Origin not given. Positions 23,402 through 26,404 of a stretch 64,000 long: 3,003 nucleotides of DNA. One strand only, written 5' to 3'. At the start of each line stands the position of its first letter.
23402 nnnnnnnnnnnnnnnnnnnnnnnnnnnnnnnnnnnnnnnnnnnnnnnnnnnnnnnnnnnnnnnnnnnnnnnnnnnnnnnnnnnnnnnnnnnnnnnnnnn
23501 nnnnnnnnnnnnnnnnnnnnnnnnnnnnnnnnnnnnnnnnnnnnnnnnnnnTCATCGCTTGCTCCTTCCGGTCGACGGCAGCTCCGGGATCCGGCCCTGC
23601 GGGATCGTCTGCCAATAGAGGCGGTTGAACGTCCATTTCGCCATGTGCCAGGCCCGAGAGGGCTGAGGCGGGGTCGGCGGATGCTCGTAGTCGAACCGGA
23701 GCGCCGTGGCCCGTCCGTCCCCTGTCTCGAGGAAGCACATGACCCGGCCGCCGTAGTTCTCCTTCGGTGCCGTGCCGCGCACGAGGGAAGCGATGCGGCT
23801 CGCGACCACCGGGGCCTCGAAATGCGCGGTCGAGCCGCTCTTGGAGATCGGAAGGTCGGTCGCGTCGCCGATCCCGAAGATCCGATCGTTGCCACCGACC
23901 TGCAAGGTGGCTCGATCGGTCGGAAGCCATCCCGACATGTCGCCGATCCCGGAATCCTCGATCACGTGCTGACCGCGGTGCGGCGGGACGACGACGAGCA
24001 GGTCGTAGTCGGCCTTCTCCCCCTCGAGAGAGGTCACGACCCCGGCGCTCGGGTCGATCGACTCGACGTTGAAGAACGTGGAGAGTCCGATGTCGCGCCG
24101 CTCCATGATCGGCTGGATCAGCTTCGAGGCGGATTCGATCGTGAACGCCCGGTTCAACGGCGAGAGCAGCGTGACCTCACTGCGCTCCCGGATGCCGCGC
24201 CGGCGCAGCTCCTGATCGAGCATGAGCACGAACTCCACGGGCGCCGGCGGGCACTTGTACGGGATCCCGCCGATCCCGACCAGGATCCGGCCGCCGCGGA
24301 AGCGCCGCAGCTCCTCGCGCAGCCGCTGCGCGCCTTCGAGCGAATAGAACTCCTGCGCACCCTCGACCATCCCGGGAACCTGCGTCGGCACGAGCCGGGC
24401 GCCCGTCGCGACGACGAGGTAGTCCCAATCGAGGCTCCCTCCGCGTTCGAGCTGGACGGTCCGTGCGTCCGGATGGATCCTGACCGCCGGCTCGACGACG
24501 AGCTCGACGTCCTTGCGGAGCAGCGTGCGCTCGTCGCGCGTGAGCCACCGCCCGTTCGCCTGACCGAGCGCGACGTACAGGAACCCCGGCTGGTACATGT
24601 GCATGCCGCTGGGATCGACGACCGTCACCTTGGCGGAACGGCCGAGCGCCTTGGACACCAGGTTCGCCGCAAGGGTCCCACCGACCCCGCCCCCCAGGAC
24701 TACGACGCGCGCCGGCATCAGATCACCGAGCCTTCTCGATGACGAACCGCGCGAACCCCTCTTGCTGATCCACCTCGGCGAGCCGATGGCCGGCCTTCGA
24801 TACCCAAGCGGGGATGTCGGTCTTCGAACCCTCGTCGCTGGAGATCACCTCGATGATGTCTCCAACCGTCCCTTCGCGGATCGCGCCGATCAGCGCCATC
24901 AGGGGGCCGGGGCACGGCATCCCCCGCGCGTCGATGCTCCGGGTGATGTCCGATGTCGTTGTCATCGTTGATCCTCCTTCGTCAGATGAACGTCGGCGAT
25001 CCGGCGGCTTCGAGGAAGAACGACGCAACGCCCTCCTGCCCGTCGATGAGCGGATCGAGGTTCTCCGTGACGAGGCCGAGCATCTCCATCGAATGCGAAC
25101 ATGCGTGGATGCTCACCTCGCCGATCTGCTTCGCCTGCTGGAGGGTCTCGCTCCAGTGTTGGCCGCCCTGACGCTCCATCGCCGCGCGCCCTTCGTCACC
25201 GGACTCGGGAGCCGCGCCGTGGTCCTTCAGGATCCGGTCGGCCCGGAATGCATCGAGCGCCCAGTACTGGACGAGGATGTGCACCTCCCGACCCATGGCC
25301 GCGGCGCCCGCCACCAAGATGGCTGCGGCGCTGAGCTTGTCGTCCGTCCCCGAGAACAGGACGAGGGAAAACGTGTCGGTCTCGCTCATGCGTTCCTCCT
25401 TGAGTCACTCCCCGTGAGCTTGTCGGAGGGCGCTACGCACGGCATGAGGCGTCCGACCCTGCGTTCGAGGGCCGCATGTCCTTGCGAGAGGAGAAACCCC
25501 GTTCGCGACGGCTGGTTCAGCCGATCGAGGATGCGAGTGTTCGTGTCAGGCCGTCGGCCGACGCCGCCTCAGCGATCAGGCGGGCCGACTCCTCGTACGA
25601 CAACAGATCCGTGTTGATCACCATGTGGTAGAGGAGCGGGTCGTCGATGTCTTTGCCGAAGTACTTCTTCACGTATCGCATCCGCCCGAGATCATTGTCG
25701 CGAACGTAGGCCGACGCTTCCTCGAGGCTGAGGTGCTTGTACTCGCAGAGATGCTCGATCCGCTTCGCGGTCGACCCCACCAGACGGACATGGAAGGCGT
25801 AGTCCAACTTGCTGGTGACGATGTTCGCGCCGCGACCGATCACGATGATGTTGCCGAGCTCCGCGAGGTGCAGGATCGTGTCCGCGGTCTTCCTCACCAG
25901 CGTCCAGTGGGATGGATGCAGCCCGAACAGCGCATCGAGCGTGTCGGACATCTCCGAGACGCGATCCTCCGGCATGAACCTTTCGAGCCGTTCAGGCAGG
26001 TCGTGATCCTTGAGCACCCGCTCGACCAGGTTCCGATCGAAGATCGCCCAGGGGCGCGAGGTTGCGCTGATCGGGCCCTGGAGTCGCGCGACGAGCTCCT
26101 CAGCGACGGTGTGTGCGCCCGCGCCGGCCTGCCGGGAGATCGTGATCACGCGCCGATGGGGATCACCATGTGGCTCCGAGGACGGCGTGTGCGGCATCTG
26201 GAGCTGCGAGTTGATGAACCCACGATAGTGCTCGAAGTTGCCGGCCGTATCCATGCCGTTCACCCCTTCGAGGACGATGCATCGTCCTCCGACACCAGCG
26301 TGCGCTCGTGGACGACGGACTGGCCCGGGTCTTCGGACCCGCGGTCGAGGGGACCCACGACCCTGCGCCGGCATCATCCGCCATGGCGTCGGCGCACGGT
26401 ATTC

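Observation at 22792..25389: Five-gene dsrE-tusA-sqr-tusA-dsrE sulfur-trafficking operon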

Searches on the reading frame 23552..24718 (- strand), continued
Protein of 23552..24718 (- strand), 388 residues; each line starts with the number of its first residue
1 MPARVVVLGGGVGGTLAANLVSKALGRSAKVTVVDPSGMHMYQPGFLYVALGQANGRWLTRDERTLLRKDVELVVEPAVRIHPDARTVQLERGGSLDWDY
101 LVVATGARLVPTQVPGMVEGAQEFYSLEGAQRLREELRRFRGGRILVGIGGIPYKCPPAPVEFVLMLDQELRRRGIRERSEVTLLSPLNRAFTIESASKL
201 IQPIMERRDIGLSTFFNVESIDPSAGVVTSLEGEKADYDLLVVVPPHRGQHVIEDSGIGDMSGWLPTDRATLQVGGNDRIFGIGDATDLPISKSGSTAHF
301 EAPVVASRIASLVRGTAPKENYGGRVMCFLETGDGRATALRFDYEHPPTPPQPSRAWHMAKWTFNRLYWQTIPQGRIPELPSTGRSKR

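Call 73: search_protein_families(library=pfam, proteins=[P0148, P0166, P0200, P0205, P0240, P0201, P0213, P0183], max_evalue=0.0001)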
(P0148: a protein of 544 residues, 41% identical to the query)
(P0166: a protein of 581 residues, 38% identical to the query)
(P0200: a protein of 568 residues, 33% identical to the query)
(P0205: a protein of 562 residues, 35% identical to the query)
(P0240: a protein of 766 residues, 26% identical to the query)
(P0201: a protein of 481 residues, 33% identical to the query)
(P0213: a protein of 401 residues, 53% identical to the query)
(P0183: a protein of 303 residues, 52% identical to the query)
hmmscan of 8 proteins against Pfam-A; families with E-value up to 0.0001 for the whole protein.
P0148 (544 aa): 2 families
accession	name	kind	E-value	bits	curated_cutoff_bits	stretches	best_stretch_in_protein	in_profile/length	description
PF07992.20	Pyr_redox_2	-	4.8e-18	66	26.1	1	4-137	2-140/291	Pyridine nucleotide-disulphide oxidoreductase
PF00070.33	Pyr_redox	-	9.8e-06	26.4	22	0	4-36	1-33/82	Pyridine nucleotide-disulphide oxidoreductase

P0166 (581 aa): 2 families
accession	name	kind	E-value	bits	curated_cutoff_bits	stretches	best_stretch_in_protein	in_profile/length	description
PF04358.19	DsrC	-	1.1e-19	71.2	24.9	1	500-581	19-107/107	DsrC like protein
PF07992.20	Pyr_redox_2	-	2.9e-18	66.8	26.1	1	3-139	2-140/291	Pyridine nucleotide-disulphide oxidoreductase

P0200 (568 aa): 2 families
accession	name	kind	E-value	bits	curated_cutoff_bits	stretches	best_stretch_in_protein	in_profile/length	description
PF00571.33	CBS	-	9e-30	103.2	24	2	427-481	1-55/57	CBS domain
PF07992.20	Pyr_redox_2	-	2.2e-06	27.7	26.1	1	3-126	2-126/291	Pyridine nucleotide-disulphide oxidoreductase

P0205 (562 aa): 3 families
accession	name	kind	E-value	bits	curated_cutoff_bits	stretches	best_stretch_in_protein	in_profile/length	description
PF04358.19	DsrC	-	1.9e-24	86.6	24.9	1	465-562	3-107/107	DsrC like protein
PF07992.20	Pyr_redox_2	-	4.1e-16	59.7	26.1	1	3-142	2-140/291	Pyridine nucleotide-disulphide oxidoreductase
PF13454.12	NAD_binding_9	-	3.5e-05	24.3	21.8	0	5-38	1-34/155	FAD-NAD(P)-binding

P0240 (766 aa): 5 families
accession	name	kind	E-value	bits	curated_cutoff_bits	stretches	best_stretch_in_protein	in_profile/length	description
PF07992.20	Pyr_redox_2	-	3e-29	102.8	26.1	3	33-162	2-133/291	Pyridine nucleotide-disulphide oxidoreductase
PF13450.12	NAD_binding_8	-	2.3e-08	34.6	21.9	0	401-429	1-27/68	NAD(P)-binding Rossmann-like domain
PF01266.30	DAO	-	1.3e-07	31.9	27.9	0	399-430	2-31/353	FAD dependent oxidoreductase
PF05834.18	Lycopene_cycl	-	3.1e-05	23.7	23.4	0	34-69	2-37/380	Lycopene cyclase protein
PF21706.3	FCSD_central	-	6.6e-05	23.4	27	0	176-217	13-54/116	Sulfide dehydrogenase [flavocytochrome c] flavoprotein chain, central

P0201 (481 aa): 3 families
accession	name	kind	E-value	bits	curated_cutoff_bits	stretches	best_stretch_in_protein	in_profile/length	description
PF07992.20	Pyr_redox_2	-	2.2e-23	83.6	26.1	1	102-398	2-283/291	Pyridine nucleotide-disulphide oxidoreductase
PF21706.3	FCSD_central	-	2.7e-07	31.1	27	1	238-283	13-56/116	Sulfide dehydrogenase [flavocytochrome c] flavoprotein chain, central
PF01266.30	DAO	-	4.9e-05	23.5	27.9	0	103-135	2-31/353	FAD dependent oxidoreductase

P0213 (401 aa): 2 families
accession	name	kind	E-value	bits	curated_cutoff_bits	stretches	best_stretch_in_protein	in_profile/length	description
PF07992.20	Pyr_redox_2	-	2.7e-15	57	26.1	1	115-257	2-146/291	Pyridine nucleotide-disulphide oxidoreductase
PF13454.12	NAD_binding_9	-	5.9e-06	26.8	21.8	0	117-149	1-34/155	FAD-NAD(P)-binding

P0183 (303 aa): 3 families
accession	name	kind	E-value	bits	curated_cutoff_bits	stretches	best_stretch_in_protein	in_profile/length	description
PF07992.20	Pyr_redox_2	-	6.4e-11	42.6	26.1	1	85-206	2-126/291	Pyridine nucleotide-disulphide oxidoreductase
PF13454.12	NAD_binding_9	-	2.2e-05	24.9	21.8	0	87-121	1-35/155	FAD-NAD(P)-binding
PF21706.3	FCSD_central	-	2.3e-05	24.9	27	1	223-269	13-57/116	Sulfide dehydrogenase [flavocytochrome c] flavoprotein chain, central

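Call 74: predict_structure(alignment_id=A3)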
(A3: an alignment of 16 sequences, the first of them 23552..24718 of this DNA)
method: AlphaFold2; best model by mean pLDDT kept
length: 388 residues; sequences in the alignment: 16
mean_pLDDT: 53.4   pTM: 0.49
mean pLDDT of the five models: 53.4, 48.2, 47.5, 42.8, 41.9
residues with pLDDT >= 90: 6; 70-90: 103; 50-70: 87; < 50: 192
segments of 3 or more residues with pLDDT < 50: 42-64, 105-131, 150-159, 188-200, 245-277, 284-300, 320-388
pLDDT, mean of each block of 10 residues (from residue 1): 78 66 84 68 39 34 57 72 74 83 50 29 37 65 76 42 64 85 65 40 69 67 75 77 50 27 24 42 41 39 65 66 36 31 32 36 33 30 32
secondary structure, 60 per line:
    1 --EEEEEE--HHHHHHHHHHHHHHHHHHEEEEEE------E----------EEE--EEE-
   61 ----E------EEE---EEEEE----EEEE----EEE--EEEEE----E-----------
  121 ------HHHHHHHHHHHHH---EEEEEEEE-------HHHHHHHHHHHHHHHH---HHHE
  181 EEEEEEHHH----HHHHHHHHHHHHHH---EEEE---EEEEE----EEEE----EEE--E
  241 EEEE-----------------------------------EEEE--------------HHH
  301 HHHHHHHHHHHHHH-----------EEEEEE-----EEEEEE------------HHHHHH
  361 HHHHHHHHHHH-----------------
elements in order: E3-8 H11-28 E29-34 E52-54 E57-59 E72-74 E78-82 E87-90 E95-97 E100-104 H127-139 E143-150 H158-173 E180-186 H194-207 E211-214 E218-222 E227-230 E235-237 E240-244 E280-283 H298-314 E326-331 E337-342 H355-371

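Call 78: find_homologous_proteins(query=L020:5001-6407:+, max_evalue=1e-50)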
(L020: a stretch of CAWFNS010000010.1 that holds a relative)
Query L020:5001-6407:+ (468 aa): 5444 proteins with E <= 1e-50 among 8000 candidates; the best 120 are listed.
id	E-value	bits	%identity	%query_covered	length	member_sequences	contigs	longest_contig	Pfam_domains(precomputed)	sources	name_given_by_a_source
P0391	2.8e-247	839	97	81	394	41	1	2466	PF21706.4,PF07992.21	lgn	-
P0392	6.9e-227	772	88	81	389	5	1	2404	PF21706.4,PF07992.21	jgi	jgi:sulfide:quinone oxidoreductase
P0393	1.2e-218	745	86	81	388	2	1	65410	PF21706.4,PF07992.21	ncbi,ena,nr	ncbi:MAG TPA: FAD/NAD(P)-binding oxidoreductase [Actinomycetota bacterium]|nr:FAD/NAD(P)-binding oxi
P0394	1.3e-215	735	87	77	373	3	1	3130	PF21706.4,PF07992.21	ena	-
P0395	1.0e-209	715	81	81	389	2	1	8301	PF21706.4,PF07992.21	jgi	-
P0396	2.7e-209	714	81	81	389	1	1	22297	PF21706.4,PF07992.21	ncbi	-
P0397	2.1e-208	711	81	81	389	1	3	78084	PF21706.4,PF07992.21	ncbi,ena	-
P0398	2.3e-208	711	80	81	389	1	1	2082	PF21706.4,PF07992.21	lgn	-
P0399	7.4e-208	709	81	81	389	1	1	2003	PF21706.4,PF07992.21,PF00070.34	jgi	jgi:sulfide:quinone oxidoreductase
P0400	1.6e-207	708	81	81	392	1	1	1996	PF21706.4,PF07992.21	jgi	-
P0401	2.8e-207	707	81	81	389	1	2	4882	PF21706.4,PF07992.21,PF00070.34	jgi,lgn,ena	-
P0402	3.1e-207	707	81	81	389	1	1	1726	PF07992.21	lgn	-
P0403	3.3e-207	707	81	81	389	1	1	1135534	PF21706.4,PF07992.21,PF00070.34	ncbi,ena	-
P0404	6.3e-207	706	77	82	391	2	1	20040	PF21706.4,PF07992.21,PF00070.34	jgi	jgi:sulfide:quinone oxidoreductase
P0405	7.6e-207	706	79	81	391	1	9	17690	PF21706.4,PF07992.21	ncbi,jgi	ncbi:MAG TPA: FAD/NAD(P)-binding oxidoreductase [Actinomycetota bacterium]|jgi:sulfide:quinone oxido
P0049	1.4e-199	682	78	81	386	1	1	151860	PF07992.21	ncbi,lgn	-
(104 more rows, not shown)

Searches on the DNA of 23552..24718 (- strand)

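Call 59: search_rna_families(sources=[L008, L010, L011, L012, L013, L026], threshold=evalue, max_evalue=0.1)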
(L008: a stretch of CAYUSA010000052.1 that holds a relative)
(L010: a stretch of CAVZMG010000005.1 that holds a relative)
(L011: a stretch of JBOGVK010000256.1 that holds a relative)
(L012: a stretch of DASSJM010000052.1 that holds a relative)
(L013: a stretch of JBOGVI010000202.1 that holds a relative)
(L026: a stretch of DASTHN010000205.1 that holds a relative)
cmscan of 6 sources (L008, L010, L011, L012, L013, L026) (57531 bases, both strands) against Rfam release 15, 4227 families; matches with E-value up to 0.1: 2.
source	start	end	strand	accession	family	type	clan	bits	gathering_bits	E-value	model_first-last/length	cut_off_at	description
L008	224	295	+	RF00005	tRNA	Gene; tRNA;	CL00001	74.9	29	1.2e-14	1-71/71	no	tRNA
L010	2914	2987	+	RF00005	tRNA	Gene; tRNA;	CL00001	69.5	29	3.8e-13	1-71/71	no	tRNA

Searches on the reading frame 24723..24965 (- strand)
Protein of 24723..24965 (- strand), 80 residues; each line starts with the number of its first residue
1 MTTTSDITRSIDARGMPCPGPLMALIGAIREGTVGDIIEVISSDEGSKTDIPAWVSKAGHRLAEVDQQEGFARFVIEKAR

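Call 4: search_protein_families(library=pfam, proteins=[window:24723-24965:-], max_evalue=0.01)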
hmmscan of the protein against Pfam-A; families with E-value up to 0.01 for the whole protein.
window:24723-24965:- (80 aa): 1 family
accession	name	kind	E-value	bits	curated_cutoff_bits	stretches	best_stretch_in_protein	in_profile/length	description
PF01206.22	TusA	-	6.7e-22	77.6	28.6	1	10-78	2-70/70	Sulfurtransferase TusA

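Call 5: search_protein_families(library=ncbifam, proteins=[window:24723-24965:-], max_evalue=0.01)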
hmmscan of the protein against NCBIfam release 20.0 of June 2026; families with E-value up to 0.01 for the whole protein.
window:24723-24965:- (80 aa): 4 families
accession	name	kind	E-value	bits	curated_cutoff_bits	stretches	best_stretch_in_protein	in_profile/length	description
NF001423.0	PRK00299.1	equivalog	2.6e-10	40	78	1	5-79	6-80/82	sulfurtransferase TusA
NF008242.0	PRK11018.1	equivalog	8.9e-10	38.1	79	1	6-78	6-78/78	sulfurtransferase-like selenium metabolism protein YedF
TIGR03527.1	selenium_YedF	equivalog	2.6e-05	24.2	110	1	11-78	1-68/194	sulfurtransferase-like selenium metabolism protein YedF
NF041048.1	TusA_like_YeeD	exception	0.00061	19.4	147.5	1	15-76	8-68/72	thiosulfate utilization sulfurtransferase TsuB/YeeD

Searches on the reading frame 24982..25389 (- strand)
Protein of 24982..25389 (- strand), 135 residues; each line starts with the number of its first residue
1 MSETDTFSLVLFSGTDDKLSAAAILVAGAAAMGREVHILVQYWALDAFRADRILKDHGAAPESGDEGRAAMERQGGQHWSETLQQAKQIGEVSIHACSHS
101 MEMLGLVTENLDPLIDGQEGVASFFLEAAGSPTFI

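Call 4: search_protein_families(library=pfam, proteins=[window:24982-25389:-], max_evalue=0.01)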
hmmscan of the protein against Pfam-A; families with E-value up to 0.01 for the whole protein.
window:24982-25389:- (135 aa): 2 families
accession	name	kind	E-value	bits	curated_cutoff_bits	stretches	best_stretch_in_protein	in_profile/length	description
PF13686.11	DrsE_2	-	4.6e-13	49.9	25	2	5-54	3-52/156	DsrE/DsrF/DrsH-like family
PF02635.20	DsrE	-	0.0076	16.8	22.7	0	29-111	27-92/116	DsrE/DsrF-like family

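Call 5: search_protein_families(library=ncbifam, proteins=[window:24982-25389:-], max_evalue=0.01)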
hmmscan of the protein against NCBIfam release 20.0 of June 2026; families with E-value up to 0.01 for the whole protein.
window:24982-25389:- (135 aa): 1 family
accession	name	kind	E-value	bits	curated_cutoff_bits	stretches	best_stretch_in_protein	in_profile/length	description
NF047629.1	SulfCarrDsrE2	equivalog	0.0016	18.6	210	0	9-54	8-53/159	sulfur carrier protein DsrE2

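Call 13: search_solved_structures(query=window:24982-25389:-, max_evalue=1, show_alignments=3)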
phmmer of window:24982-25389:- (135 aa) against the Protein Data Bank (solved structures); distinct sequences matched with E-value up to 1: 6.
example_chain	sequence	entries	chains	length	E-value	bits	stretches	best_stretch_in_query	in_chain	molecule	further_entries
2qs7_A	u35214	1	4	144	5e-20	75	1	6-133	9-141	Uncharacterized protein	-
3pnx_A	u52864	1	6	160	0.00014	25.1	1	5-49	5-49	Putative sulfurtransferase dsrE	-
6agz_A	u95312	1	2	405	0.22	14.8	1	35-105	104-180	Old Yellow Enzyme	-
5jdo_B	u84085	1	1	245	0.23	14.7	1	49-121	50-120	Haptoglobin-haemoglobin receptor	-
5jdo_A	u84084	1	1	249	0.24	14.7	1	49-121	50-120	Haptoglobin-haemoglobin receptor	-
4e40_A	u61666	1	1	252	0.24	14.6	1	49-121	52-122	Putative uncharacterized protein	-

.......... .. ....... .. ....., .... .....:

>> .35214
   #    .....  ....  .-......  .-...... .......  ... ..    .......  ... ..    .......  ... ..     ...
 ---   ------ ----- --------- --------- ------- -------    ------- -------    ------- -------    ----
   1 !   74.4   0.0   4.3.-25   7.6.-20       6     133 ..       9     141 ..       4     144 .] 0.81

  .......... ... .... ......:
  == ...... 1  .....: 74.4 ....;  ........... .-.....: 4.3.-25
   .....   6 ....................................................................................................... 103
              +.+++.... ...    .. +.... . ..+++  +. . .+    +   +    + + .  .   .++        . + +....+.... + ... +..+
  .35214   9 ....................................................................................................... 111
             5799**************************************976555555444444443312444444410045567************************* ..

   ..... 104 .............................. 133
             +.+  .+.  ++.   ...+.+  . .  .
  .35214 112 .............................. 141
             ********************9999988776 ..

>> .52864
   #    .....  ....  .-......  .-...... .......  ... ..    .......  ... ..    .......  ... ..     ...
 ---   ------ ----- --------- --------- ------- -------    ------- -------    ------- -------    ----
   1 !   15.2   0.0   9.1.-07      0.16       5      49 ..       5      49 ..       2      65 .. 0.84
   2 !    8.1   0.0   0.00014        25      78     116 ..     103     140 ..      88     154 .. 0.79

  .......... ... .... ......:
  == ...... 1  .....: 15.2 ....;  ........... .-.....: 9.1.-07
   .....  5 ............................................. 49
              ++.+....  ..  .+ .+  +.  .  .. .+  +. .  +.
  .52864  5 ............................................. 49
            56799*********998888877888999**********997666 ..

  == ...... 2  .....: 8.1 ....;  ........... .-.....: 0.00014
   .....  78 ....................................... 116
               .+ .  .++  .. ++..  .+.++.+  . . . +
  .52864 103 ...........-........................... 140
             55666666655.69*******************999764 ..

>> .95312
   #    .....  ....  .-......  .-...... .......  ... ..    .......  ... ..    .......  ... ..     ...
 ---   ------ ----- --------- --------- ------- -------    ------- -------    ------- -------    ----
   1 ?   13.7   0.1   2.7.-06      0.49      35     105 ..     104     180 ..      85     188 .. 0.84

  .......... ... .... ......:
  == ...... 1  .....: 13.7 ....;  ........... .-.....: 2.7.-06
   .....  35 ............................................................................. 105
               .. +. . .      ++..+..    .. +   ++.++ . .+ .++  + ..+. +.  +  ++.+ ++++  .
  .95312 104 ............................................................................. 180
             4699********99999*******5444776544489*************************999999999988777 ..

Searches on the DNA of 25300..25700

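Call 57: search_rna_families(source=window, start=25300, end=25700, threshold=evalue, max_evalue=10)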
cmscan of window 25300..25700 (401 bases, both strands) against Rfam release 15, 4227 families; matches with E-value up to 10: 2.
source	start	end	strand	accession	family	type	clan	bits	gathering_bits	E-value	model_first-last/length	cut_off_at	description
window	25502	25571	-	RF03397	mir-1234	Gene; miRNA;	-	18.2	70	2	1-57/57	no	mir-1234 microRNA precursor family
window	25520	25580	+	RF00312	snoZ206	Gene; snRNA; snoRNA; CD-box;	-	14.8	50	4.7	1-129/129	no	Small nucleolar RNA Z206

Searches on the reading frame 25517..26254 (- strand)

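Call 4: search_protein_families(library=pfam, proteins=[window:25517-26254:-], max_evalue=0.01)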
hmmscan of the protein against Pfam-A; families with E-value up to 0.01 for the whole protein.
window:25517-26254:- (245 aa): 1 family
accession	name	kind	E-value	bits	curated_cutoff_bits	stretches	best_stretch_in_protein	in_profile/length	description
PF13189.12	Cytidylate_kin2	-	2.7e-29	103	28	1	36-216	1-175/176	Cytidylate kinase-like family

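Call 5: search_protein_families(library=ncbifam, proteins=[window:25517-26254:-], max_evalue=0.01)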
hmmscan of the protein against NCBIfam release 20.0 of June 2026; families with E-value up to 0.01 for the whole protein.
window:25517-26254:- (245 aa): 1 family
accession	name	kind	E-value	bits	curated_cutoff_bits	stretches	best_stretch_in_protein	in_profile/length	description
TIGR02173.1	cyt_kin_arch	equivalog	5e-06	26.6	102.1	1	132-227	71-164/169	(d)CMP kinase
